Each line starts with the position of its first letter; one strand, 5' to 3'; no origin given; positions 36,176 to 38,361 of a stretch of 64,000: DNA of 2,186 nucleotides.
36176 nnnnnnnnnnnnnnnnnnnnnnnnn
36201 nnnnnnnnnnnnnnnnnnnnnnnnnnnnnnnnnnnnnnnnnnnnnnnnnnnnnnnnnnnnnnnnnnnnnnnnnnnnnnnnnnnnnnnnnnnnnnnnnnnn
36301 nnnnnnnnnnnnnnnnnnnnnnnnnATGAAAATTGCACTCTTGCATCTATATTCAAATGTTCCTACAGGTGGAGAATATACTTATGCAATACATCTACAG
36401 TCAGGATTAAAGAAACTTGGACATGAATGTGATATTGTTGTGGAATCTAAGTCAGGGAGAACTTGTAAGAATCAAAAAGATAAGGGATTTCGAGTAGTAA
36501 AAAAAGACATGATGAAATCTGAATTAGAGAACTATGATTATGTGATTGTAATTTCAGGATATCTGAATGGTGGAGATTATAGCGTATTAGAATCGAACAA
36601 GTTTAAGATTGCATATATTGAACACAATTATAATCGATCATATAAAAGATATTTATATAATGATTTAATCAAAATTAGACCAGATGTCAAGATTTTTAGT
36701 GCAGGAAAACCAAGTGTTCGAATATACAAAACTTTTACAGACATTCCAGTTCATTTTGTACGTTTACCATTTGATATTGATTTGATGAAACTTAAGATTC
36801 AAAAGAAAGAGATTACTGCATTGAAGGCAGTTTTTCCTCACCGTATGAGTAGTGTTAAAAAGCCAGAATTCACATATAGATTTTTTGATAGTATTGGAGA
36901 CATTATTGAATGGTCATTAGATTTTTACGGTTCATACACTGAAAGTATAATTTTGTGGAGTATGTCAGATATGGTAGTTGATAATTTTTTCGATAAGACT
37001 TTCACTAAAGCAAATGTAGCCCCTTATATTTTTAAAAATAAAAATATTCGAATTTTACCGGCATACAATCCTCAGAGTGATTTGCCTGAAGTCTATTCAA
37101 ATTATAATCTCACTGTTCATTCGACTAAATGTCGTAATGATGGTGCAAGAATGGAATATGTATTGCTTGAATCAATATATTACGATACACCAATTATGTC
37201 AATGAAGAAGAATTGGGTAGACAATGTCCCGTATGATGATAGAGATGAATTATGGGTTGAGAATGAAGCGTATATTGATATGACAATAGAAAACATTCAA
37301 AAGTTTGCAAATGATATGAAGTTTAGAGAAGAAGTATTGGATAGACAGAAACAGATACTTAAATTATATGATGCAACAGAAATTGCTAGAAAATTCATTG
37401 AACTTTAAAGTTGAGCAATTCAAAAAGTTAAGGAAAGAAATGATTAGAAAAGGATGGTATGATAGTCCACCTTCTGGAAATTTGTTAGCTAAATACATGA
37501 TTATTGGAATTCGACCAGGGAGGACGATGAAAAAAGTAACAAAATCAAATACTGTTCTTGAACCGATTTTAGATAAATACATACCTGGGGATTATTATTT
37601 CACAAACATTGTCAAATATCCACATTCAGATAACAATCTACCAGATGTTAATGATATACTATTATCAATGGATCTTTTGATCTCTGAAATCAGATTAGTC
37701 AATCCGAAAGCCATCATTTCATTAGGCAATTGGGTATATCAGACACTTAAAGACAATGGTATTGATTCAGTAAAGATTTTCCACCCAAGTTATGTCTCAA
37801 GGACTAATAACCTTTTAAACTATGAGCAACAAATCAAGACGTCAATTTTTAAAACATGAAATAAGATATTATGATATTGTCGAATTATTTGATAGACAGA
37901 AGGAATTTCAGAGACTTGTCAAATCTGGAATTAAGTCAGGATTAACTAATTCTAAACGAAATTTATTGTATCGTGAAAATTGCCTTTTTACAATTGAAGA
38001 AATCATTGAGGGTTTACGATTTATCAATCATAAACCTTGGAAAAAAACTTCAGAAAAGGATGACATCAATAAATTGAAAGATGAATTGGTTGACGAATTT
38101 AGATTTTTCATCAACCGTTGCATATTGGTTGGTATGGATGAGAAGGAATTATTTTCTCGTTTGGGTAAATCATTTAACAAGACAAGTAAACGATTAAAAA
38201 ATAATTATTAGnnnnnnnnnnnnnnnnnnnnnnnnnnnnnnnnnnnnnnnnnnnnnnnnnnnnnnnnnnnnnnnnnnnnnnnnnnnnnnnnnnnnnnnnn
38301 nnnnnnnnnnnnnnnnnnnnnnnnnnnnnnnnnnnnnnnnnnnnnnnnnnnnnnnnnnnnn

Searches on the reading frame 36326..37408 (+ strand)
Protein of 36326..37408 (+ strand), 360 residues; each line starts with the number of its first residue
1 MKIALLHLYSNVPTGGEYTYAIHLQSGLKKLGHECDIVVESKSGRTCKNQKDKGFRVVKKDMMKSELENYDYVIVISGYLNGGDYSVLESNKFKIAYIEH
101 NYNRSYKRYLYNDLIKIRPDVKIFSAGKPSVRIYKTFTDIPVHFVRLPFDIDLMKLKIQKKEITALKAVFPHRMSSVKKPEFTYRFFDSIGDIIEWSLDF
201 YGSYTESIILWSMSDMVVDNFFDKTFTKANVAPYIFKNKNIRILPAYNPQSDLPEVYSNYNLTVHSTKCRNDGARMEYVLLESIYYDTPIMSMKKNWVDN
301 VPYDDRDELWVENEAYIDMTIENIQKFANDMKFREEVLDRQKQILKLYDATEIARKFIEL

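Call 3: search_protein_families(library=pfam, proteins=[window:36326-37408:+], max_evalue=0.01)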
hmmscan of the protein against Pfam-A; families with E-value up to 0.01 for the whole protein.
window:36326-37408:+ (360 aa): 0 families

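Call 10: search_protein_families(library=phrogs, proteins=[window:36326-37408:+], max_evalue=0.001)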
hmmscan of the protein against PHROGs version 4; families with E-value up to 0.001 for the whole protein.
window:36326-37408:+ (360 aa): 0 families

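Call 60: search_protein_families(library=pfam, proteins=[window:36326-37408:+], max_evalue=1)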
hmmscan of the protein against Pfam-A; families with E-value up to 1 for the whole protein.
window:36326-37408:+ (360 aa): 1 family
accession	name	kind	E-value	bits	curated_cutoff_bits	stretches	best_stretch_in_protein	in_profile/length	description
PF00534.26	Glycos_transf_1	-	0.058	13.4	26.4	1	239-336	73-164/172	Glycosyl transferases group 1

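Call 62: find_related_loci(query=A6, collection=viral_contigs, flank=6000)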
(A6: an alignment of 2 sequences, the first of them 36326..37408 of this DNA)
Query A6 (360 aa) in viral_contigs; peptide patterns used: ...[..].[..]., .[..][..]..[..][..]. (x = any residue, [..] = any of these).
104 stretches matched a pattern, but none encodes a relative of the query by tblastn (E <= 1e-3).

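Call 63: find_related_loci(query=A6, collection=metagenome_contigs, flank=8000)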
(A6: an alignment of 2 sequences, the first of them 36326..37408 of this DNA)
Query A6 (360 aa) in metagenome_contigs; peptide patterns used: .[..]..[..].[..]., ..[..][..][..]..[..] (x = any residue, [..] = any of these).
600 stretches matched a pattern, but none encodes a relative of the query by tblastn (E <= 1e-3).

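Call 66: search_solved_structures(query=A6, max_evalue=10, show_alignments=2)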
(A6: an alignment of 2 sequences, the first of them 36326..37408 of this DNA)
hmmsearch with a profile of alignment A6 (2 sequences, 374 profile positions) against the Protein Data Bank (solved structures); distinct sequences matched with E-value up to 10: 2.
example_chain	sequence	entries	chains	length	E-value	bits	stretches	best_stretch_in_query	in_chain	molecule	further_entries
9f5q_A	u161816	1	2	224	1.3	11.3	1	139-196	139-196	N-acetyltransferase domain-containing protein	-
9evq_B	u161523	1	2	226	1.4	11.2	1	139-196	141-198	N-acetyltransferase domain-containing protein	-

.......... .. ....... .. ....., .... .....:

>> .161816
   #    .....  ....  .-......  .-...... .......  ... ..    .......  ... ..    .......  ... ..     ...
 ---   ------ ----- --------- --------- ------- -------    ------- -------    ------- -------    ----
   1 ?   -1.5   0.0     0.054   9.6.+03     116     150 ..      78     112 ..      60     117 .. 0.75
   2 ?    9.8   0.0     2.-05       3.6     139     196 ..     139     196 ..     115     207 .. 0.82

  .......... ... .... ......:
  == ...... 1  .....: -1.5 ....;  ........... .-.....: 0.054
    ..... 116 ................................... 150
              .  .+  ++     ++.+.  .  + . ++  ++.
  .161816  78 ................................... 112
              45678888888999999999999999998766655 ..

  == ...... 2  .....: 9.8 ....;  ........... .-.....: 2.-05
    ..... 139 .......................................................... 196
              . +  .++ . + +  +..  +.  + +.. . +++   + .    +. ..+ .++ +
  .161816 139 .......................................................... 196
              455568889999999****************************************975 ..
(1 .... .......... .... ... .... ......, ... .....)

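Call 100: search_protein_families(library=ncbifam, proteins=[window:36326-37408:+], max_evalue=0.01)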
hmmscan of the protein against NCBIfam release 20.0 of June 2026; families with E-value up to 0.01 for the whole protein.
window:36326-37408:+ (360 aa): 1 family
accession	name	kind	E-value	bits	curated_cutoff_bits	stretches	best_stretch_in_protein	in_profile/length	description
NF050056.1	ProtGlycPglH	equivalog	0.0032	16.6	600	1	278-360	267-349/354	GalNAc-alpha-(1->4)-GalNAc-alpha-(1->3)-diNAcBac-PP-undecaprenol alpha-1,4-N-acetyl-D-galactosaminyltransferase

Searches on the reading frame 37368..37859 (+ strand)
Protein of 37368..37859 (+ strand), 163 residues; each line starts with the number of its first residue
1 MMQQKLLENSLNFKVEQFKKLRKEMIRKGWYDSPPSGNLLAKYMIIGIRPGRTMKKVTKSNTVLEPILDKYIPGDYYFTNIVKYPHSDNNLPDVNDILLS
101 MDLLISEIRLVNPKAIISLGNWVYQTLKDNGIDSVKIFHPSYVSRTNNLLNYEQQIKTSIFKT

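Call 3: search_protein_families(library=pfam, proteins=[window:37368-37859:+], max_evalue=0.01)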
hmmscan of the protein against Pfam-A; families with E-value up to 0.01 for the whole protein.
window:37368-37859:+ (163 aa): 1 family
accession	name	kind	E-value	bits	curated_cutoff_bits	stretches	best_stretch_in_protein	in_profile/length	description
PF03167.25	UDG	-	1.8e-10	41.5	24.3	1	35-152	2-130/141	Uracil DNA glycosylase superfamily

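Call 10: search_protein_families(library=phrogs, proteins=[window:37368-37859:+], max_evalue=0.001)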
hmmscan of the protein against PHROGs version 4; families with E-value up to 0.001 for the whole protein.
window:37368-37859:+ (163 aa): 0 families

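Call 100: search_protein_families(library=ncbifam, proteins=[window:37368-37859:+], max_evalue=0.01)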
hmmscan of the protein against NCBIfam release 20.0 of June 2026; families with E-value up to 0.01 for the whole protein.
window:37368-37859:+ (163 aa): 2 families
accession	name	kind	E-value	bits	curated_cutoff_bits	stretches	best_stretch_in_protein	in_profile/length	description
NF040953.1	Arch_udg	equivalog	6.2e-09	35.6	250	1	32-127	23-126/184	type-4 uracil-DNA glycosylase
TIGR00758.1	UDG_fam4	subfamily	1.7e-07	31.1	125.3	1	36-126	17-114/173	uracil-DNA glycosylase, family 4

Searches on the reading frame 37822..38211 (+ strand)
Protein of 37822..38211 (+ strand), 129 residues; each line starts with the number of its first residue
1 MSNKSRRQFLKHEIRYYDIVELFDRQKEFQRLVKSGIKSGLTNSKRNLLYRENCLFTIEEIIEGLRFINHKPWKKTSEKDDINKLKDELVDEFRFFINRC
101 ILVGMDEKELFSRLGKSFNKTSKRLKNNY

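Call 38: search_protein_families(library=pfam, proteins=[window:37822-38211:+], max_evalue=0.001)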
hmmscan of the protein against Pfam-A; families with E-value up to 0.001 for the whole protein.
window:37822-38211:+ (129 aa): 1 family
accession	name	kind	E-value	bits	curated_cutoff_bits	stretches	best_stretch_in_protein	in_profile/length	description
PF08761.16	dUTPase_2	-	6e-05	23.8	22.9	1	19-110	2-89/162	dUTPase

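Call 100: search_protein_families(library=ncbifam, proteins=[window:37822-38211:+], max_evalue=0.01)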
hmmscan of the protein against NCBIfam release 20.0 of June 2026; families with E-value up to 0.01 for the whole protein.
window:37822-38211:+ (129 aa): 0 families

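Call 129: search_protein_families(library=phrogs, proteins=[window:37822-38211:+], max_evalue=0.001)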
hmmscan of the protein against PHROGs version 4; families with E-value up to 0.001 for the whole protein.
window:37822-38211:+ (129 aa): 3 families
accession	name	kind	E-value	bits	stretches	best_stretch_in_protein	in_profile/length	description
phrog_12184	-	other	1.5e-11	45.9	1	23-124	47-148/153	nucleotide pyrophosphohydrolase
phrog_173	-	DNA, RNA and nucleotide metabolism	7e-09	36.8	1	17-110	30-119/196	nucleoside triphosphate pyrophosphohydrolase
phrog_18650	-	DNA, RNA and nucleotide metabolism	0.00011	23.3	1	53-129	49-124/195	dUTPase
